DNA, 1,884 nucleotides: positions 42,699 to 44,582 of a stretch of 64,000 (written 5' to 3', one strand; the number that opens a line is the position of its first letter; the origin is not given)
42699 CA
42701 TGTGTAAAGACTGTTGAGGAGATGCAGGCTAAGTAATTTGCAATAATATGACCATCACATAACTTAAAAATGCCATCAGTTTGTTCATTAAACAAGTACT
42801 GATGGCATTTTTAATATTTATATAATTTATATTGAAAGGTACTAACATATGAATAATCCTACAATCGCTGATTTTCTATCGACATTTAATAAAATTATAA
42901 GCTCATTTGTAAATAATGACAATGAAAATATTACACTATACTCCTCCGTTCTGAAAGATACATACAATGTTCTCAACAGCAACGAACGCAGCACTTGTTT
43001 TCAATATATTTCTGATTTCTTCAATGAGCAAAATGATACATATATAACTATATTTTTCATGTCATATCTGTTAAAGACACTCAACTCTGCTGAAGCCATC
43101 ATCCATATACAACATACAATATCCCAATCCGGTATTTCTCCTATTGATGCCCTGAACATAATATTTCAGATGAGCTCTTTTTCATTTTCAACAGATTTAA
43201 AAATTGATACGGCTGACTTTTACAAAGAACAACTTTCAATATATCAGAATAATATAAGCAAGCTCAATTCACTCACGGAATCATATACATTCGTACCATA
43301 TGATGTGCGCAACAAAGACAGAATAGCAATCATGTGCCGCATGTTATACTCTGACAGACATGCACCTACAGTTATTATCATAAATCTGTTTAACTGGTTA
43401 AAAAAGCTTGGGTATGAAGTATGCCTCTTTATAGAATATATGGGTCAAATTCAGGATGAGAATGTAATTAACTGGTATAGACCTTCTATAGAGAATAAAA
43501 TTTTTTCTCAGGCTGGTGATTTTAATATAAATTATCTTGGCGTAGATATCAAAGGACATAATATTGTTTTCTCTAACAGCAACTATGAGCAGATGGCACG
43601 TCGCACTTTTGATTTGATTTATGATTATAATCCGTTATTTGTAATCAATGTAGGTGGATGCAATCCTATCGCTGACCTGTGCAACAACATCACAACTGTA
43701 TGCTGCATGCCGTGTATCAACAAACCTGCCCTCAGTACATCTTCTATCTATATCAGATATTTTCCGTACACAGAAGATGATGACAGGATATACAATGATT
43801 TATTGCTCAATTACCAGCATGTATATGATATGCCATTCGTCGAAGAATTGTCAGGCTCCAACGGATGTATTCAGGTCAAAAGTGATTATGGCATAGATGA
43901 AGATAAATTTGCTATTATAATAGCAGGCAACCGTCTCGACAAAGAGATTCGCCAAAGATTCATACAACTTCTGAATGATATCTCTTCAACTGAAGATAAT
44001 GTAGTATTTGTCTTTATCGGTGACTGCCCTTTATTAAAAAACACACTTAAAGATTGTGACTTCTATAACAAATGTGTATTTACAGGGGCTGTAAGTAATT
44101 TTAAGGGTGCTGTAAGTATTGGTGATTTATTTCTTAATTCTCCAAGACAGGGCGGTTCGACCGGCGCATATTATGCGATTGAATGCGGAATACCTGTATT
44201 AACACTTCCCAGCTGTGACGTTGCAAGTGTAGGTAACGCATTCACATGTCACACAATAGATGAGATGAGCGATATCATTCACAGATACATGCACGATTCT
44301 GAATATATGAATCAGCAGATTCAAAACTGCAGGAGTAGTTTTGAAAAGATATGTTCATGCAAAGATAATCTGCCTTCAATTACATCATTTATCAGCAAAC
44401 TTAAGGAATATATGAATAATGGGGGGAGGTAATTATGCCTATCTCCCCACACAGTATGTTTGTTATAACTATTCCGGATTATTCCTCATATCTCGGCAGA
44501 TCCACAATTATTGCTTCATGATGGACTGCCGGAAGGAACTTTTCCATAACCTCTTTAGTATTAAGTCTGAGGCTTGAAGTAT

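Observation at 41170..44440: AT-rich two-gene glycosyltransferase island: processive QxxRW GT2 synthase plus a 527-aa GT-B-like protein with a novel N-terminal half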

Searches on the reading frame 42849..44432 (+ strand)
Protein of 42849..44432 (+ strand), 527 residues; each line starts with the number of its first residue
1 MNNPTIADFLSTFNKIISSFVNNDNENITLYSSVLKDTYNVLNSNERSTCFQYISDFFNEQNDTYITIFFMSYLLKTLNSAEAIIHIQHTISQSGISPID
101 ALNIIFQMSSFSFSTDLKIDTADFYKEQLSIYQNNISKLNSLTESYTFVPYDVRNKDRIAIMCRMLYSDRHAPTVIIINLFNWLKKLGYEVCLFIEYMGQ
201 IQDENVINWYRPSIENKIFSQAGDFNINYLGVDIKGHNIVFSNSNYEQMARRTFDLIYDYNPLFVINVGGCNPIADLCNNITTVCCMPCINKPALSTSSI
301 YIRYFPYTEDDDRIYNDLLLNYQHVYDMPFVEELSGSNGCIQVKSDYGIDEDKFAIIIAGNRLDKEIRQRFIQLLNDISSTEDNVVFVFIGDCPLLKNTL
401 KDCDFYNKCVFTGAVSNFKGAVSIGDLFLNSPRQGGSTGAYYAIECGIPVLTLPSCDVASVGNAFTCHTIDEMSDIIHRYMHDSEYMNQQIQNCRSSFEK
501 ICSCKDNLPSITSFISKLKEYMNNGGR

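Call 3: search_protein_families(library=pfam, proteins=[window:42849-44432:+], max_evalue=1)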
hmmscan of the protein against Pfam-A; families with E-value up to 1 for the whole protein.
window:42849-44432:+ (527 aa): 4 families
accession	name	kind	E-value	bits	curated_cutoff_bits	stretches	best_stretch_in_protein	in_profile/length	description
PF00534.26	Glycos_transf_1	-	6.4e-05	23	26.4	1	346-495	8-170/172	Glycosyl transferases group 1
PF13692.12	Glyco_trans_1_4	-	0.0028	18.3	27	1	370-460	19-113/142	Glycosyl transferases group 1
PF08625.16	Utp13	-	0.11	12.8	25.9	1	12-138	28-104/140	Utp13 specific WD40 associated domain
PF17546.7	Defb50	-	0.18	12.2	27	1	274-287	29-42/50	Beta defensin 50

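Call 4: search_protein_families(library=ncbifam, proteins=[window:42849-44432:+], max_evalue=1)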
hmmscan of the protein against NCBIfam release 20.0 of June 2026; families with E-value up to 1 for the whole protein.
window:42849-44432:+ (527 aa): 2 families
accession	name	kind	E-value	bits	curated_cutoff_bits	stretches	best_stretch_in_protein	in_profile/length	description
NF047684.1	TeichurnBiosyTuaC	equivalog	6.1e-05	22.1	550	1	343-494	209-365/391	teichuronic acid biosynthesis protein TuaC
TIGR03088.1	stp2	hypoth_equivalog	0.054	12.5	409.05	1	367-504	212-359/374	TIGR03088 family PEP-CTERM/XrtA system glycosyltransferase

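Call 6: search_solved_structures(query=window:42849-44432:+, max_evalue=10)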
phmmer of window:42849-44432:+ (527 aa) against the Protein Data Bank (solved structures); distinct sequences matched with E-value up to 10: 1.
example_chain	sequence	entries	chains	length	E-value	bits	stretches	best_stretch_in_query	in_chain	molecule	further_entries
7e85_C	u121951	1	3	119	0.85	11.3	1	342-399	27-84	SnoaL-like domain-containing protein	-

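Call 7: find_homologous_proteins(query=window:42849-44432:+)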
Query window:42849-44432:+ (527 aa): 12 proteins with E <= 0.001 among 6160 candidates.
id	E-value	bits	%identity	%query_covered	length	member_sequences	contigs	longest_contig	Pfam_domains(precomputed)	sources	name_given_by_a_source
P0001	0.0e+0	1196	100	100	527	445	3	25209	-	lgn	-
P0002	0.0e+0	1039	86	99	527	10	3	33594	-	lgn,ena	-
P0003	6.8e-112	393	38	98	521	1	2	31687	-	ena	-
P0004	1.4e-109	385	38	98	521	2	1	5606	-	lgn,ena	-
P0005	7.9e-102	360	35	96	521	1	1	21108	-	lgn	-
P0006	1.1e-87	313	32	91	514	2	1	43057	-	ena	-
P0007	1.5e-47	180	29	93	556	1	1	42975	PF00534.27,PF13692.13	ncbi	-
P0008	2.5e-40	157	30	64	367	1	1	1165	PF00534.27,PF13692.13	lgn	-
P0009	3.1e-40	156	27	85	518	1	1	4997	PF13692.13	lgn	-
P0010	3.2e-39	153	27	88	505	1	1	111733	PF13692.13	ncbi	-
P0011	2.1e-38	150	29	72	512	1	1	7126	-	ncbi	-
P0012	1.1e-37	148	27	87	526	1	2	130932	PF13692.13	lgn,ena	-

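Call 8: find_encoding_contigs(protein=P0001, flank=8000, max_places=3)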
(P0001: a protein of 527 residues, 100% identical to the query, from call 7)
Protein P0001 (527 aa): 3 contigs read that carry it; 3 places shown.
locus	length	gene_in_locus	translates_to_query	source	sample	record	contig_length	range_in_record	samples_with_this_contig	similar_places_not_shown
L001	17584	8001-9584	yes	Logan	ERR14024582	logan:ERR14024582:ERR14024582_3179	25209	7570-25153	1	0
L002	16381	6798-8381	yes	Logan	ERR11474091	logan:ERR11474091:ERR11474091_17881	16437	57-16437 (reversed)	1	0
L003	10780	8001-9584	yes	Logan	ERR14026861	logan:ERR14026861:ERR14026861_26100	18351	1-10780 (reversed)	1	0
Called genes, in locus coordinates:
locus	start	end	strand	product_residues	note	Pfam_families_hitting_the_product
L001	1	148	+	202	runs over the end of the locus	PF01381:HTH_3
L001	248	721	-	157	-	PF01668:SmpB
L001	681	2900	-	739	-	PF08206:OB_RNB, PF17876:CSD2 (weak), PF08206:OB_RNB, PF17876:CSD2, PF00773:RNB, PF00575:S1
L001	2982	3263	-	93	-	PF03840:SecG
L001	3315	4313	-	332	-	PF06068:TIP49 (faint), PF05496:RuvB_N, PF01078:Mg_chelatase (faint), PF00004:AAA, PF07728:AAA_5, PF17864:AAA_lid_4, PF05491:WHD_RuvB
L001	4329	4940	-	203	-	PF01330:RuvA_N, PF14520:HHH_5, PF21176:RecR_HhH (faint), PF07499:RuvA_C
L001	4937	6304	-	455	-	PF05673:DUF815, PF20720:nSTAND3 (weak)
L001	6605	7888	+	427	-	PF00535:Glycos_transf_2, PF13641:Glyco_tranf_2_3, PF13632:Glyco_trans_2_3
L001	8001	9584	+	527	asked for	-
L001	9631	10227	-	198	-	PF04073:tRNA_edit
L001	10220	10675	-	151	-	-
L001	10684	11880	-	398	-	PF00753:Lactamase_B, PF19583:ODP, PF12706:Lactamase_B_2 (weak), PF00258:Flavodoxin_1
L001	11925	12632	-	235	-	PF00005:ABC_tran, PF02463:SMC_N, PF13304:AAA_21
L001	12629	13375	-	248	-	PF02361:CbiQ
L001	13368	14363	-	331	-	PF01891:CbiM, PF13190:PDGLE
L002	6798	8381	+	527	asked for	-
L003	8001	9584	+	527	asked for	-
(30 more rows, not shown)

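Call 9: find_encoding_contigs(protein=P0003, flank=8000, max_places=2)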
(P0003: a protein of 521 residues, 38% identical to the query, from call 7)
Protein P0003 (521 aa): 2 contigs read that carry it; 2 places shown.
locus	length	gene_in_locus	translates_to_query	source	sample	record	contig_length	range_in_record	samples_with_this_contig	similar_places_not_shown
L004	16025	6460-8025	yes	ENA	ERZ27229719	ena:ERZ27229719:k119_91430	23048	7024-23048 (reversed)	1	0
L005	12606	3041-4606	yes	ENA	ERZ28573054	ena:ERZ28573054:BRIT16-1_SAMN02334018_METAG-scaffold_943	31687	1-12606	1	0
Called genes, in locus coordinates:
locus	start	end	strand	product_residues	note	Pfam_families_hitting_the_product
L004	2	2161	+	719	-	?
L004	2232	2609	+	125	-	PF02561:FliS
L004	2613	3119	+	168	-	PF05130:FlgN (weak)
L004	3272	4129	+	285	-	PF00669:Flagellin_N, PF00700:Flagellin_C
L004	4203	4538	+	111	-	PF26154:DUF8042 (weak)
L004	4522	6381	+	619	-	PF01973:MptE-like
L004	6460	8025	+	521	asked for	-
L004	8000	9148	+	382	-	PF00155:Aminotran_1_2, PF01041:DegT_DnrJ_EryC1, PF00266:Aminotran_5 (weak)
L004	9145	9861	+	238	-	PF08889:WbqC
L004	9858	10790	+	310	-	-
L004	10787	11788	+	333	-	PF01073:3Beta_HSD (weak), PF01370:Epimerase, PF16363:GDP_Man_Dehyd, PF07993:NAD_binding_4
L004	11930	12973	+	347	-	PF00106:adh_short (weak), PF04321:RmlD_sub_bind, PF05368:NmrA, PF01073:3Beta_HSD, PF01370:Epimerase, PF02719:Polysacc_synt_2, PF13460:NAD_binding_10, PF16363:GDP_Man_Dehyd, +1 more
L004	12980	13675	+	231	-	PF02348:CTP_transf_3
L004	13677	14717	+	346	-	PF03102:NeuB, PF08666:SAF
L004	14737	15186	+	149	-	PF13302:Acetyltransf_3, PF13523:Acetyltransf_8 (faint), PF00583:Acetyltransf_1 (weak)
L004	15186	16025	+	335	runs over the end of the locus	PF04101:Glyco_tran_28_C (weak), PF00534:Glycos_transf_1 (weak), PF04007:DUF354 (weak)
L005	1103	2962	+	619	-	PF01973:MptE-like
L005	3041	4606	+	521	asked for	-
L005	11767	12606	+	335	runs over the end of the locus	PF04101:Glyco_tran_28_C (weak), PF00534:Glycos_transf_1 (weak), PF04007:DUF354 (weak)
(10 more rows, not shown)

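Call 10: find_encoding_contigs(protein=P0006, flank=8000, max_places=2)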
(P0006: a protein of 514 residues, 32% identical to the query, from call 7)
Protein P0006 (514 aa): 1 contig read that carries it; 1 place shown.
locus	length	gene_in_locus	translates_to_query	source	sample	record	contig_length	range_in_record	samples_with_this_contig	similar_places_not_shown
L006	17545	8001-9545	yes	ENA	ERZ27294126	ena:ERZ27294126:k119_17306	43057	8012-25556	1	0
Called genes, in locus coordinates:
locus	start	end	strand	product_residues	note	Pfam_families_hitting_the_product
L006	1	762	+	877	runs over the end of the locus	PF02465:FliD_N, PF07195:FliD_C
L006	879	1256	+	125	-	PF02561:FliS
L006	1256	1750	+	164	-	PF05130:FlgN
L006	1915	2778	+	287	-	PF00669:Flagellin_N, PF00700:Flagellin_C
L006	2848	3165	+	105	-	PF26154:DUF8042 (faint)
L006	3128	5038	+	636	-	PF01973:MptE-like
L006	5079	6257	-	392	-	PF13524:Glyco_trans_1_2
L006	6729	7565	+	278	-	PF13524:Glyco_trans_1_2, PF00535:Glycos_transf_2 (weak)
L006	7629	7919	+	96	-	-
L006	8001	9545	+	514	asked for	-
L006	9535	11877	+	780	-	PF04443:LuxE, PF05893:LuxC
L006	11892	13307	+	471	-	PF00501:AMP-binding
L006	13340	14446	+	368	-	PF00155:Aminotran_1_2, PF01041:DegT_DnrJ_EryC1, PF01053:Cys_Met_Meta_PP (weak)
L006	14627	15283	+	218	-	PF17836:PglD_N, PF25087:GMPPB_C (faint), PF14602:Hexapep_2 (faint), PF00132:Hexapep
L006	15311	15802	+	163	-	PF07977:FabA, PF22818:ApeI-like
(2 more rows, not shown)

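Call 12: find_encoding_contigs(protein=P0007, flank=8000, max_places=2)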
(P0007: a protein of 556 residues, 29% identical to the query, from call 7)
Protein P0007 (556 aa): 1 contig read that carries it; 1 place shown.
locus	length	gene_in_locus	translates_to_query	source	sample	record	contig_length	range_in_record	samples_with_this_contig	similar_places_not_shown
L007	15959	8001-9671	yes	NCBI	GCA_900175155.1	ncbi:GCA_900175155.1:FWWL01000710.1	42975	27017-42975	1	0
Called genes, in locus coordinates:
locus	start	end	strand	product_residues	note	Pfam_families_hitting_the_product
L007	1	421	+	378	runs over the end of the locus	PF02350:Epimerase_2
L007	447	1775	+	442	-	PF00535:Glycos_transf_2, PF10111:Glyco_tranf_2_2, PF13641:Glyco_tranf_2_3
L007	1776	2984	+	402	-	PF22674:C2185-like_N (weak), PF13578:Methyltransf_24 (weak)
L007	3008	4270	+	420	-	PF20706:GT4-conflict (weak), PF00534:Glycos_transf_1, PF13692:Glyco_trans_1_4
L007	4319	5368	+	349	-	PF00535:Glycos_transf_2, PF13181:TPR_8 (faint), PF00515:TPR_1 (faint), PF13428:TPR_14 (faint), PF24575:TPR_Slam (faint), PF12895:ANAPC3 (faint), PF13174:TPR_6 (faint), PF13431:TPR_17 (faint), +3 more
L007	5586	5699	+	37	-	-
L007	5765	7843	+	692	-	PF18316:S-l_SbsC_C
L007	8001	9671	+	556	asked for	PF00534:Glycos_transf_1 (weak), PF13692:Glyco_trans_1_4 (weak)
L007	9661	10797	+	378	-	PF01041:DegT_DnrJ_EryC1, PF00155:Aminotran_1_2 (weak), PF00266:Aminotran_5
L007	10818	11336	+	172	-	PF13302:Acetyltransf_3, PF13420:Acetyltransf_4, PF13523:Acetyltransf_8, PF00583:Acetyltransf_1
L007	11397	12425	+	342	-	PF00535:Glycos_transf_2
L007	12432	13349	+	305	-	PF26154:DUF8042 (weak)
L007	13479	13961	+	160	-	PF01252:Peptidase_A8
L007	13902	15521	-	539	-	PF06418:CTP_synth_N, PF00117:GATase, PF07722:Peptidase_C26 (weak)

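Call 13: find_encoding_contigs(protein=P0010, flank=8000, max_places=2)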
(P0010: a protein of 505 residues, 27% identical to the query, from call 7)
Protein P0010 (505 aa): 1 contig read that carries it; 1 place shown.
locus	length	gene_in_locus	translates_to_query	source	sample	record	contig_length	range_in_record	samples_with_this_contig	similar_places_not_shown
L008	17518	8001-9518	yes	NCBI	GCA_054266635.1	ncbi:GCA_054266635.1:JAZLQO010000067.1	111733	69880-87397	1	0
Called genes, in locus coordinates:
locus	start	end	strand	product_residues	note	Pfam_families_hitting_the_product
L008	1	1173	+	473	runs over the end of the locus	PF00501:AMP-binding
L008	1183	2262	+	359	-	PF04443:LuxE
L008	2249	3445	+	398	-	PF05893:LuxC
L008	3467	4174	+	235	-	PF02348:CTP_transf_3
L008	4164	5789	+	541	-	-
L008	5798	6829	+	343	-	-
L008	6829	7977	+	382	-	PF00155:Aminotran_1_2, PF01041:DegT_DnrJ_EryC1, PF01212:Beta_elim_lyase, PF00266:Aminotran_5, PF01053:Cys_Met_Meta_PP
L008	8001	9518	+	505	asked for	PF13692:Glyco_trans_1_4 (weak)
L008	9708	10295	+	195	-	PF00132:Hexapep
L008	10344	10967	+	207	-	PF13712:Glyco_tranf_2_5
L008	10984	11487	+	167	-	-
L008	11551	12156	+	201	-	PF13712:Glyco_tranf_2_5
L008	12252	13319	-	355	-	PF00535:Glycos_transf_2, PF10111:Glyco_tranf_2_2 (weak), PF13174:TPR_6 (faint), PF00515:TPR_1 (faint), PF07719:TPR_2 (faint), PF13176:TPR_7 (faint), PF13181:TPR_8 (faint), PF13424:TPR_12 (faint)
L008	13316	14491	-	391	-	PF13524:Glyco_trans_1_2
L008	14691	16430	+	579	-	PF13489:Methyltransf_23, PF07021:MetW (weak), PF13847:Methyltransf_31, PF08241:Methyltransf_11, PF08242:Methyltransf_12, PF13649:Methyltransf_25 (weak)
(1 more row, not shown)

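Call 14: find_encoding_contigs(protein=P0012, flank=8000, max_places=2)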
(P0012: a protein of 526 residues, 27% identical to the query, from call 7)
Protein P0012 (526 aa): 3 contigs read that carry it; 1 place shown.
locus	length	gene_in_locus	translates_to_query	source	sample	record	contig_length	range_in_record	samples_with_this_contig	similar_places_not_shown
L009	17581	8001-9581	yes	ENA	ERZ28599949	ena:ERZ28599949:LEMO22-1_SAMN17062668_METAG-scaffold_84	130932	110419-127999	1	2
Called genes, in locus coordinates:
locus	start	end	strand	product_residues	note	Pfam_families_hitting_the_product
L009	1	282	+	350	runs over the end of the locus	PF03102:NeuB, PF08666:SAF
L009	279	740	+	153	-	PF13302:Acetyltransf_3, PF00583:Acetyltransf_1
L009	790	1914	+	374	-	PF00155:Aminotran_1_2, PF01041:DegT_DnrJ_EryC1, PF01212:Beta_elim_lyase (weak)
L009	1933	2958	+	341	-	PF04101:Glyco_tran_28_C (weak)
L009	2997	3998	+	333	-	PF01073:3Beta_HSD, PF01370:Epimerase, PF02719:Polysacc_synt_2, PF04321:RmlD_sub_bind, PF05368:NmrA, PF07993:NAD_binding_4 (weak), PF13460:NAD_binding_10, PF16363:GDP_Man_Dehyd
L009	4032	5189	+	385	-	-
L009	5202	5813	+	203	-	PF00117:GATase, PF01174:SNO, PF07722:Peptidase_C26 (weak)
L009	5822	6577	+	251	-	PF00977:His_biosynth, PF01207:Dus (faint), PF03060:NMO (faint), PF00478:IMPDH (faint), PF02581:TMP-TENI (faint)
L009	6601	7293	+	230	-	PF02348:CTP_transf_3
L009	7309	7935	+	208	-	-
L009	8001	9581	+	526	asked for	PF13692:Glyco_trans_1_4 (weak)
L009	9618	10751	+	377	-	PF01041:DegT_DnrJ_EryC1, PF00155:Aminotran_1_2, PF00266:Aminotran_5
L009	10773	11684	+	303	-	PF04055:Radical_SAM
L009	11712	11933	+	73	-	-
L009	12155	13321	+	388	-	PF02222:ATP-grasp (faint), PF01071:GARS_A (weak), PF02655:ATP-grasp_3, PF02786:CPSase_L_D2, PF07478:Dala_Dala_lig_C, PF13535:ATP-grasp_4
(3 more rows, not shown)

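Call 30: find_encoding_contigs(protein=P0002, flank=8000, max_places=2)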
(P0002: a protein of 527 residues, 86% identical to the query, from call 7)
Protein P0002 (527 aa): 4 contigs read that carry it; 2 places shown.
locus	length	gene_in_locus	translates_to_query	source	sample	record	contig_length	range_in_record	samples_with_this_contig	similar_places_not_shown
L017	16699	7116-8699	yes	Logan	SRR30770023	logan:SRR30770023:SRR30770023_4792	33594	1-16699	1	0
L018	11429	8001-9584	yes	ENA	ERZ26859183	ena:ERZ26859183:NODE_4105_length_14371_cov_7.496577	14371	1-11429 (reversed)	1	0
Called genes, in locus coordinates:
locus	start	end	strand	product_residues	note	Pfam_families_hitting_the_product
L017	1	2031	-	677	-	?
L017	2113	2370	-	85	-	PF03840:SecG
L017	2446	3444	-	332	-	PF06068:TIP49 (faint), PF05496:RuvB_N, PF01078:Mg_chelatase (faint), PF00004:AAA, PF07728:AAA_5, PF17864:AAA_lid_4, PF05491:WHD_RuvB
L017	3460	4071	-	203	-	PF01330:RuvA_N, PF14520:HHH_5, PF21176:RecR_HhH (faint), PF07499:RuvA_C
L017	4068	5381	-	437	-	PF05673:DUF815, PF20720:nSTAND3 (weak)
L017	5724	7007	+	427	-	PF00535:Glycos_transf_2, PF13641:Glyco_tranf_2_3, PF13632:Glyco_trans_2_3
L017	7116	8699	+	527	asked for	-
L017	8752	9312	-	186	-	PF04073:tRNA_edit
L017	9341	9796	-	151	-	-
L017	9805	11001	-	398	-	PF00753:Lactamase_B, PF19583:ODP, PF12706:Lactamase_B_2 (weak), PF00258:Flavodoxin_1 (weak)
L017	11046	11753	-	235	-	PF00005:ABC_tran, PF02463:SMC_N, PF13304:AAA_21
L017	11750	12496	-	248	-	PF02361:CbiQ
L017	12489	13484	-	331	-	PF01891:CbiM, PF13190:PDGLE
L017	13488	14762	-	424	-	PF01969:Ni_insertion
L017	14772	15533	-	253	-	PF00731:AIRC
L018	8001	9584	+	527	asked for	-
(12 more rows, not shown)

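Call 31: predict_structure(alignment_id=A1)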
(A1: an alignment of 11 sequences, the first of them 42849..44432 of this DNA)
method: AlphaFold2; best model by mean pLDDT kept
length: 527 residues; sequences in the alignment: 11
mean_pLDDT: 85.4   pTM: 0.76
mean pLDDT of the five models: 85.4, 85.0, 83.4, 82.1, 82.0
residues with pLDDT >= 90: 257; 70-90: 216; 50-70: 40; < 50: 14
segments of 3 or more residues with pLDDT < 50: 201-208
pLDDT, mean of each block of 10 residues (from residue 1): 84 93 88 93 92 88 86 89 90 84 85 71 87 93 92 96 82 85 95 82 45 55 86 90 84 95 93 92 91 88 80 84 86 63 89 94 85 93 94 92 94 85 93 75 86 77 79 91 92 80 68 94 74
secondary structure, 60 per line:
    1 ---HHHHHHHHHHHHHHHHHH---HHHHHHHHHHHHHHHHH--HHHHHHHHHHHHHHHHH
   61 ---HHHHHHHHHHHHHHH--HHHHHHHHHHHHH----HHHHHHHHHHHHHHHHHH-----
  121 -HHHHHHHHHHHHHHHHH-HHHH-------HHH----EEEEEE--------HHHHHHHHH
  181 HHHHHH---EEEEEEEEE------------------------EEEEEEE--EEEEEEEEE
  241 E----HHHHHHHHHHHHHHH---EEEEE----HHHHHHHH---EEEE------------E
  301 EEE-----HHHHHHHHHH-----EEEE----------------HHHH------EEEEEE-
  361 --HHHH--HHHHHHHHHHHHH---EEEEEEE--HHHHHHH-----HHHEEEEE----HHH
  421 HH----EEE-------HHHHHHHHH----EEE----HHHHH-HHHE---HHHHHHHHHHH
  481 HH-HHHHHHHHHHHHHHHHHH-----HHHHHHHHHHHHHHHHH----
elements in order: H4-21 H25-41 H44-60 H64-78 H81-93 H98-115 H122-138 H140-143 E158-163 H172-186 E190-198 E223-229 E232-241 H246-260 E264-268 H273-280 E284-287 E300-303 H309-318 E324-327 H344-347 E354-359 H363-366 H369-381 E385-391 H394-400 E409-413 H418-422 E427-429 H437-445 E450-452 H457-461 H470-482 H484-501 H507-523
